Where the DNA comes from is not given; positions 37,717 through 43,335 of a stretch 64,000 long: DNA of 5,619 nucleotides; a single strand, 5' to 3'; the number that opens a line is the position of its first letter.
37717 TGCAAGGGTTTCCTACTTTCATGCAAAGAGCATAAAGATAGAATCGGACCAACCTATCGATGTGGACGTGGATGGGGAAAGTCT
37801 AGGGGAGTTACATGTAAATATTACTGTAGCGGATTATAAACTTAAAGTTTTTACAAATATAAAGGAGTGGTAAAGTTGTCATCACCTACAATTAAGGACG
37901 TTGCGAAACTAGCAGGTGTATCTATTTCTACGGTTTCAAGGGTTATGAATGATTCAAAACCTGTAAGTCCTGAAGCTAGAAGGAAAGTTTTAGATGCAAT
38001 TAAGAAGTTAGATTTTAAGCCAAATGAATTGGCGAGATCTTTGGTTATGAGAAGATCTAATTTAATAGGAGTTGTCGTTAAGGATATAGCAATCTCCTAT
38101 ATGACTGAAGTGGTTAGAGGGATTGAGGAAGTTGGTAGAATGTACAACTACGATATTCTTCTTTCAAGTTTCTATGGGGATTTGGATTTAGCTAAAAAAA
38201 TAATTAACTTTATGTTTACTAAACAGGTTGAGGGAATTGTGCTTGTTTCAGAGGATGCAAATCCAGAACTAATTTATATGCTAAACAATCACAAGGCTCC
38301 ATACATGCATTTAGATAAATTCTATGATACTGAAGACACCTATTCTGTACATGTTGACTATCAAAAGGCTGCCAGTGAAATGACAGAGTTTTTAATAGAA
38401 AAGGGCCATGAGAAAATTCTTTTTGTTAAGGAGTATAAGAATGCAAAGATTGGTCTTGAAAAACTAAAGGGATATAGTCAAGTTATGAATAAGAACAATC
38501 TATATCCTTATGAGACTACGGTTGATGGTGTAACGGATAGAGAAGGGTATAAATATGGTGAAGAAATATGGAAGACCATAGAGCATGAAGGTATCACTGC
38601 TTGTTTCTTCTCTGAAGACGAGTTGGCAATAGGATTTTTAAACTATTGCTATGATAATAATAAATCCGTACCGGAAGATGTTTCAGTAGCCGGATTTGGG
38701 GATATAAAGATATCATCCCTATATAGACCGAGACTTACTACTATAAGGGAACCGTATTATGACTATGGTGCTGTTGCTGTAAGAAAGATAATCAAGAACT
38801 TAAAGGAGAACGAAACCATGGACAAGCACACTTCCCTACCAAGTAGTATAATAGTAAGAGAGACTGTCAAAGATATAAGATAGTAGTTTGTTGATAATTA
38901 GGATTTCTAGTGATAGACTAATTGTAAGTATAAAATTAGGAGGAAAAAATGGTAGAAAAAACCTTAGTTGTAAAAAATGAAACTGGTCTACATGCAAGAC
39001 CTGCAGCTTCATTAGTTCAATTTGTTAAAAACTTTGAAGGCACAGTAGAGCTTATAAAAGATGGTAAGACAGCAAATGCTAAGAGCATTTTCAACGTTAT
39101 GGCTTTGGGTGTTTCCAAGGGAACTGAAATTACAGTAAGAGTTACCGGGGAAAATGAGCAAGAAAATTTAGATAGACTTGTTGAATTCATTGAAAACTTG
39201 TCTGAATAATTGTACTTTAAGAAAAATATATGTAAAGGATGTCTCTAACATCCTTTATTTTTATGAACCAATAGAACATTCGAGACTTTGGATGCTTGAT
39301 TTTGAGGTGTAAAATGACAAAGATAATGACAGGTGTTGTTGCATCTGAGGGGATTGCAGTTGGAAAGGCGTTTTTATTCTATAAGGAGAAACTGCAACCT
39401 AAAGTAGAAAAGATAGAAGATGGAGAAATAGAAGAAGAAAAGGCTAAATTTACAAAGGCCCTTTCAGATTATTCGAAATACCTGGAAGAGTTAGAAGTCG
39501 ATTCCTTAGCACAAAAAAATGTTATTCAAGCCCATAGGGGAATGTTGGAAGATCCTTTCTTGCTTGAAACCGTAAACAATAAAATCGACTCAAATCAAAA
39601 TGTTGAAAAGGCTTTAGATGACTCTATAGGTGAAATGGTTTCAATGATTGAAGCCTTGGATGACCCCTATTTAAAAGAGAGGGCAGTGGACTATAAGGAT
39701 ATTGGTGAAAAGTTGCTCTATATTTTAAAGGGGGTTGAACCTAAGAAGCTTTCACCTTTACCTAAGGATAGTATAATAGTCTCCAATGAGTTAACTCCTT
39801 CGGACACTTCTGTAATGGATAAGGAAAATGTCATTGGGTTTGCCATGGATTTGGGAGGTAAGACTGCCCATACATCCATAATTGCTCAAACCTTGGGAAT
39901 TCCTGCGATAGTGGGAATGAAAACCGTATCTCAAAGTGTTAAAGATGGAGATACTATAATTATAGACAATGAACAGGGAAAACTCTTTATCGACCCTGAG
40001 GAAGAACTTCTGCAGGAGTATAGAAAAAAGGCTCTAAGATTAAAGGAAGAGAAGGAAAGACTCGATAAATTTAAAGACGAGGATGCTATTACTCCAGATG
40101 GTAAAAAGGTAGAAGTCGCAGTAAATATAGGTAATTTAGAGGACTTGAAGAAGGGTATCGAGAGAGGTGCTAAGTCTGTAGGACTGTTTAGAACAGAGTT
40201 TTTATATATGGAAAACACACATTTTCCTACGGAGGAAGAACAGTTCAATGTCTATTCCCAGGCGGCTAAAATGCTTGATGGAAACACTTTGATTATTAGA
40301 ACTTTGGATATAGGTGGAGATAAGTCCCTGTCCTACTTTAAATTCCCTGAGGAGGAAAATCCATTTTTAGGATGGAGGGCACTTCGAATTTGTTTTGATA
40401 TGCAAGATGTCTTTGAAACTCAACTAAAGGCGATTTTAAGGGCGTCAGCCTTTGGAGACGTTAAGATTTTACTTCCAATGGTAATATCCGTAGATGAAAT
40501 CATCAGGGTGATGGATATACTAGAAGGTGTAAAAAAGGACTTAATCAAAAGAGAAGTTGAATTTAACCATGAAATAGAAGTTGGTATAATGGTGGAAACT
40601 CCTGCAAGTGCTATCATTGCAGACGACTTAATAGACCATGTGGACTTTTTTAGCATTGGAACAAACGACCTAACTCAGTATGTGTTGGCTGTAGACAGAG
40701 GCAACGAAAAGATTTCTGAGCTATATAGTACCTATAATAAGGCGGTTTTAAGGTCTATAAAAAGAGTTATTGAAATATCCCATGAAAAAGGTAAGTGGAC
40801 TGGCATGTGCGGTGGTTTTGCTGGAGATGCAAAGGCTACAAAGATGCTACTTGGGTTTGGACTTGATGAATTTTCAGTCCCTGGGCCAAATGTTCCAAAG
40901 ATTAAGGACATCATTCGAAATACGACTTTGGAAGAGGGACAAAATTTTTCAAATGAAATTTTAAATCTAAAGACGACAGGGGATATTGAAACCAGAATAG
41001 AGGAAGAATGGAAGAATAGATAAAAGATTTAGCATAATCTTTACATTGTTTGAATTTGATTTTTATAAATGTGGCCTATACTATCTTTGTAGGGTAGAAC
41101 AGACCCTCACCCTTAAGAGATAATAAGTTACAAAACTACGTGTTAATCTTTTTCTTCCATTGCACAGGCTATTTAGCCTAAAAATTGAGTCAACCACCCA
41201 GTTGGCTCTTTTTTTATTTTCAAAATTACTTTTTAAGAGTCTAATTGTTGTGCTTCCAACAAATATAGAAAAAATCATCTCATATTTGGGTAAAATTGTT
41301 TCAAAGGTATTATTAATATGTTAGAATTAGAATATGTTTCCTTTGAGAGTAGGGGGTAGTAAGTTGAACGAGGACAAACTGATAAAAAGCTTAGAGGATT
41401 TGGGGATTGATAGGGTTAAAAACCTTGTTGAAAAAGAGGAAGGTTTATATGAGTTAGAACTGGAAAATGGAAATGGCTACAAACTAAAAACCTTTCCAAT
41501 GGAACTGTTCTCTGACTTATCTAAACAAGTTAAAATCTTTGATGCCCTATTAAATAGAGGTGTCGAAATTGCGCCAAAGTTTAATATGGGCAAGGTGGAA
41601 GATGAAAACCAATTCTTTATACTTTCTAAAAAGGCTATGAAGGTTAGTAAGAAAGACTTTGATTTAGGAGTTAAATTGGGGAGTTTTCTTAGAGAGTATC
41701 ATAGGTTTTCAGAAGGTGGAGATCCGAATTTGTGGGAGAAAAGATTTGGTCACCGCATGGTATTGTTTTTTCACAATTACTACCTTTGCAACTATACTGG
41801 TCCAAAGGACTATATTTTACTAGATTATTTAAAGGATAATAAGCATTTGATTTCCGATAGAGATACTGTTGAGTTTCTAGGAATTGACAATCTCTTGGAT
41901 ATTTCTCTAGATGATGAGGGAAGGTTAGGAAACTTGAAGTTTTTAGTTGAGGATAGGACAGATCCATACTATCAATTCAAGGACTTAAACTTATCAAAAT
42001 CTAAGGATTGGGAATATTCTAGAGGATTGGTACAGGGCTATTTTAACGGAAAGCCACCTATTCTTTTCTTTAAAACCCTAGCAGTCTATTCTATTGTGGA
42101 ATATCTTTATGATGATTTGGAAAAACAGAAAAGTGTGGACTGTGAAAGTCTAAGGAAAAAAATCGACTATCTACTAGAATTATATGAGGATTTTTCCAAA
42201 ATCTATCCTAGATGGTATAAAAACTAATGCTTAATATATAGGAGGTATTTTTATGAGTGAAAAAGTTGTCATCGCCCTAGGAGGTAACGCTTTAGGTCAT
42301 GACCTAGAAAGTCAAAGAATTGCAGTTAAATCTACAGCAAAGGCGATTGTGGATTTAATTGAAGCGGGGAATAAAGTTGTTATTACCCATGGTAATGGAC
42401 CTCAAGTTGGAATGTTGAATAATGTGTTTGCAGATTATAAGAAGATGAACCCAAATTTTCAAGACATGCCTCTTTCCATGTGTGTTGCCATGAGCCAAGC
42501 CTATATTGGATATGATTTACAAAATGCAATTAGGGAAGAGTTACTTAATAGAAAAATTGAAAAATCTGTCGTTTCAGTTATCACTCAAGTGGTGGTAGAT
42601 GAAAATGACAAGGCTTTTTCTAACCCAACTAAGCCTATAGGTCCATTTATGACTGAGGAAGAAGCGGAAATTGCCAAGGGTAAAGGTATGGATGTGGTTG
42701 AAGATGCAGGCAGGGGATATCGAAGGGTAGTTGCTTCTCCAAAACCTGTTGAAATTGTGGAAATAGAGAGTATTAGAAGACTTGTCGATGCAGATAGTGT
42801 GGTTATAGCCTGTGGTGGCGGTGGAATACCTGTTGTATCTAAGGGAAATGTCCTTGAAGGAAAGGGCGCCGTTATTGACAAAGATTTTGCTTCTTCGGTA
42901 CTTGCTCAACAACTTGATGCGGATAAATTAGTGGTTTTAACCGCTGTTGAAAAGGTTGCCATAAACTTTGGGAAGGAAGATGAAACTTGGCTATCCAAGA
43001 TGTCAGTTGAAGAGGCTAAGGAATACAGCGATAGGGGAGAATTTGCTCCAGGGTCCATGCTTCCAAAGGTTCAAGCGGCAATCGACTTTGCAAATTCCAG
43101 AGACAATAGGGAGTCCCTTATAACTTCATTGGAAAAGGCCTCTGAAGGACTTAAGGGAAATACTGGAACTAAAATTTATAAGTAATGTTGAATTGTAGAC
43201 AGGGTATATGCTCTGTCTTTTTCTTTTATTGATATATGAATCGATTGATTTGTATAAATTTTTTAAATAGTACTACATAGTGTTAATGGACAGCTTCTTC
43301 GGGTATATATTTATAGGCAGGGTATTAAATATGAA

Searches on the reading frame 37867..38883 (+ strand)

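Call 47: search_protein_families(library=pfam, proteins=[window:37867-38883:+], max_evalue=0.00001)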
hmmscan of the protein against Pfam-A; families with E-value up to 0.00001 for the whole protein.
window:37867-38883:+ (338 aa): 4 families
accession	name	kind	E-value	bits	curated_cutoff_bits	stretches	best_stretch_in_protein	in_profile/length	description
PF13377.12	Peripla_BP_3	-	3.9e-23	82.8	26.5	1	174-334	2-167/167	Periplasmic binding protein-like domain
PF00356.27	LacI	-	1.7e-19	69.8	27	1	8-53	1-46/46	Bacterial regulatory proteins, lacI family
PF00532.27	Peripla_BP_1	-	3.5e-13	50.1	22.2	1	66-316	3-265/281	Periplasmic binding proteins and sugar binding domain of LacI family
PF13407.12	Peripla_BP_4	-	5.5e-08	33.1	35.1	1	67-279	1-218/258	Periplasmic binding protein domain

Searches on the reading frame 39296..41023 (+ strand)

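Call 47: search_protein_families(library=pfam, proteins=[window:39296-41023:+], max_evalue=0.00001)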
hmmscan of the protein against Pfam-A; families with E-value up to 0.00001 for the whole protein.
window:39296-41023:+ (575 aa): 3 families
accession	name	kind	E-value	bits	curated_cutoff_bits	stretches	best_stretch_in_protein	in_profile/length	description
PF02896.24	PEP-utilizers_C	-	1.8e-111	372.4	22.8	1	254-543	2-291/293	PEP-utilising enzyme, PEP-binding domain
PF05524.18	PEP-utilisers_N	-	2.2e-26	92.8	24.4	1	12-129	1-121/121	PEP-utilising enzyme, N-terminal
PF00391.29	PEP-utilizers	-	6.2e-20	71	23.1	1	156-228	2-72/72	PEP-utilising enzyme, mobile domain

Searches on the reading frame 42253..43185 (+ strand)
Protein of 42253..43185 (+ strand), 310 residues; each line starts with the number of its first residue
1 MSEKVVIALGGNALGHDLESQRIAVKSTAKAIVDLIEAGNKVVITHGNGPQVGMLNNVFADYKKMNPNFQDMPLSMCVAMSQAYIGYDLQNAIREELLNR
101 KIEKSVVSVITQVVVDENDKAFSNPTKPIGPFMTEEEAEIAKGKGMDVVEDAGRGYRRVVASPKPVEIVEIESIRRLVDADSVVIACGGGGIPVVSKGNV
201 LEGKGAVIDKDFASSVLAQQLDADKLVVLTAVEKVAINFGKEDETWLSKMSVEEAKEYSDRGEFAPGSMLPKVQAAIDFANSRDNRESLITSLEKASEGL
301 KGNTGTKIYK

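Call 49: search_protein_families(library=pfam, proteins=[window:42253-43185:+], max_evalue=0.001)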
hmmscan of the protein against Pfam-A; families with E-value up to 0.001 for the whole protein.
window:42253-43185:+ (310 aa): 1 family
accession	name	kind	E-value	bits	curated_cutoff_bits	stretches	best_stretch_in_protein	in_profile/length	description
PF00696.33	AA_kinase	-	4e-29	102.4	24.9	1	4-283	2-226/234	Amino acid kinase family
